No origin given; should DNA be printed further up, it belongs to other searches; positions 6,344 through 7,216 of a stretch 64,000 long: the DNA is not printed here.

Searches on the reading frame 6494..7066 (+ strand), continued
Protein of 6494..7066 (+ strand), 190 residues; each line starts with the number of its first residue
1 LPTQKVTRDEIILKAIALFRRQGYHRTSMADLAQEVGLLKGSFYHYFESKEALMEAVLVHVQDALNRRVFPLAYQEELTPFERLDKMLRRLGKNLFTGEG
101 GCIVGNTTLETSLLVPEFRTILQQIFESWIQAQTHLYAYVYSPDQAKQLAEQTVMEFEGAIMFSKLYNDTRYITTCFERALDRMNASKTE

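Call 49: search_protein_families(library=ncbifam, proteins=[window:6494-7066:+], max_evalue=0.00001)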
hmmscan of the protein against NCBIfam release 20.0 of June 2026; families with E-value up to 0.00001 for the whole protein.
window:6494-7066:+ (190 aa): 14 families
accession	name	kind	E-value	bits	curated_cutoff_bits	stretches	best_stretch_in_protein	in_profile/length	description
NF051457.1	acryl_TF_AcuR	equivalog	2.6e-24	85.7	247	1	5-178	16-197/204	acrylate utilization transcriptional regulator AcuR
NF041196.1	ScbR_bind_reg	equivalog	5.3e-13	49.6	150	1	7-96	7-95/191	ScbR family autoregulator-binding transcription factor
TIGR03384.1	betaine_BetI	equivalog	1.5e-11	44.4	201.3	1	4-87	6-88/189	choline-binding transcriptional repressor BetI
NF001978.0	PRK00767.1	equivalog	3.3e-10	40.1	118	1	3-87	6-90/197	transcriptional regulator BetI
NF051852.1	efflux_TF_MtrR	exception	6.1e-10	39.2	280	1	6-95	10-99/205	multidrug efflux system transcriptional repressor MtrR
NF050111.1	TransRegSACE7040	equivalog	1.8e-08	34.6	250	1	8-69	3-64/186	SACE_7040 family transcriptional regulator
NF037937.1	septum_RefZ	equivalog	5.3e-08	33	180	1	8-67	1-60/195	forespore capture DNA-binding protein RefZ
NF058643.1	TranRegCurRPseudo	equivalog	6.9e-08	32.4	300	1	5-124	6-127/193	TetR family transcriptional repressor CurR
NF007949.0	PRK10668.1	equivalog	9.7e-08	31.7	271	1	6-65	11-70/216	multidrug efflux transporter transcriptional repressor AcrR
NF011584.0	PRK15008.1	equivalog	1.2e-07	31.7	230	1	8-89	20-99/212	HTH-type transcriptional regulator RutR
TIGR03968.1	mycofact_TetR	equivalog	5.2e-07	29.4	224.9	1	6-53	9-56/190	mycofactocin system transcriptional regulator MftR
NF007430.0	PRK09975.1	equivalog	5.6e-07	28.9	274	1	7-66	12-70/220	acrEF/envCD operon transcriptional regulator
NF053878.1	FATransRegFadRBac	equivalog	1.3e-06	28.4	200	1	9-60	6-57/190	fatty acid metabolism transcriptional regulator FadR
TIGR03613.1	RutR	equivalog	3e-06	27.2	368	1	8-80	10-80/202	pyrimidine utilization regulatory protein R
